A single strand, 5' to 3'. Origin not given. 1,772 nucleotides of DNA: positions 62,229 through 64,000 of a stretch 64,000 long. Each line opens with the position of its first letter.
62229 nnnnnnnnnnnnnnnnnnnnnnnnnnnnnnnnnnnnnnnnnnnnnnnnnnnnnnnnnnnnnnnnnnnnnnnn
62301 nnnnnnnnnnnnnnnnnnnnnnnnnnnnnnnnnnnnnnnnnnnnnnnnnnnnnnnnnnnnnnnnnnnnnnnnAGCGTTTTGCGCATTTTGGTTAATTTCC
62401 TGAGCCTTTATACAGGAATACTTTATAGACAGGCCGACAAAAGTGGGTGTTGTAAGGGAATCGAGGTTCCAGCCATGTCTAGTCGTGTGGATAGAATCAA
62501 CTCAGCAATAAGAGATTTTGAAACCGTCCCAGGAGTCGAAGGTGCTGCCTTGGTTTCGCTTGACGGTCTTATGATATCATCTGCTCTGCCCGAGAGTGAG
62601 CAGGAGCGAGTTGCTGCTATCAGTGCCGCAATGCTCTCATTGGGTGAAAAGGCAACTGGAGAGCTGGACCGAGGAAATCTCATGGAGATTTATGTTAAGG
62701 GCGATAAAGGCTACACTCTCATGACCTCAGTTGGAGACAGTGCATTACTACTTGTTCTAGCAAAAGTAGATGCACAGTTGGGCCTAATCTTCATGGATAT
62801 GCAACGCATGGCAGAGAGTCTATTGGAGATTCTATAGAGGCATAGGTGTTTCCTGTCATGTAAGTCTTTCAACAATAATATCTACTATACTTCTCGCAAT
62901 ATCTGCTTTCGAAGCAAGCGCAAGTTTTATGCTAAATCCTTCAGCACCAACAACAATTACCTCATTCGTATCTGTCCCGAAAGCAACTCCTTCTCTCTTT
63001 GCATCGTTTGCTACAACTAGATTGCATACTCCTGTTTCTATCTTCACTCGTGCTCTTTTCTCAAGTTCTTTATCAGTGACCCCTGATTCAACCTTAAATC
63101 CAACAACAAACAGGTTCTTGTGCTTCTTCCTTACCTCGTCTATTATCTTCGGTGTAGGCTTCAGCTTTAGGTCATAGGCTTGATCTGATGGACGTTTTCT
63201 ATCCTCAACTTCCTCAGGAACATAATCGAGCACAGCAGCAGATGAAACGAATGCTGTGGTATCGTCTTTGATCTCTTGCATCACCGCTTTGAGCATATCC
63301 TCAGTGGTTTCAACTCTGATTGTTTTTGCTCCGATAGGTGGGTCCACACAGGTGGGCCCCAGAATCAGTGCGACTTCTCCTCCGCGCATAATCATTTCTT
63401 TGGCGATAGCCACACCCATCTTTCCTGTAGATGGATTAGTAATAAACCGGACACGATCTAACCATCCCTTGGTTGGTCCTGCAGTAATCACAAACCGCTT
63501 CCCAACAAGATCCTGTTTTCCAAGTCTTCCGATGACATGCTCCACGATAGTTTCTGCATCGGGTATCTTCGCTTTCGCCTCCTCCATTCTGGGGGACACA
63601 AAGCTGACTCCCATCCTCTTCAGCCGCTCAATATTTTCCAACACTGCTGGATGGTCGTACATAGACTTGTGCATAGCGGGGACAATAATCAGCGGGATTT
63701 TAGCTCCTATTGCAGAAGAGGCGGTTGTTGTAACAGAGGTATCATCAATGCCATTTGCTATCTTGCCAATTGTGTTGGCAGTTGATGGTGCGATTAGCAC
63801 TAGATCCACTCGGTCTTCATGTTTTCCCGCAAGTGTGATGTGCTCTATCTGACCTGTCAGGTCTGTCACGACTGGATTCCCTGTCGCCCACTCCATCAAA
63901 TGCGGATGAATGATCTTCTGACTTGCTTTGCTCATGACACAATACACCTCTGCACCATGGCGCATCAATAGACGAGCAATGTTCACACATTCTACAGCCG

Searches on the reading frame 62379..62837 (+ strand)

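Call 29: search_protein_families(library=pfam, proteins=[window:62379-62837:+], max_evalue=0.001)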
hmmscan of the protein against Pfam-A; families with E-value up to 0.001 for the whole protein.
window:62379-62837:+ (152 aa): 1 family
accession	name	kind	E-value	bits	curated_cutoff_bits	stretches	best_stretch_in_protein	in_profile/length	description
PF03259.23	Robl_LC7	-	1.5e-20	73.1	23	1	45-128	7-91/91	Roadblock/LC7 domain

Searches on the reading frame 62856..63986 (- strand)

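Call 29: search_protein_families(library=pfam, proteins=[window:62856-63986:-], max_evalue=0.001)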
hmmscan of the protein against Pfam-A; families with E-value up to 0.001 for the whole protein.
window:62856-63986:- (376 aa): 2 families
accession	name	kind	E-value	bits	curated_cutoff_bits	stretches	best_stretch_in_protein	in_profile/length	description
PF04127.22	DFP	-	1.2e-55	188.7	22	1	161-345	2-185/186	DNA/pantothenate metabolism flavoprotein C-terminal domain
PF02441.25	Flavoprotein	-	4.5e-26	91.8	22.7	1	2-153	18-160/162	Flavoprotein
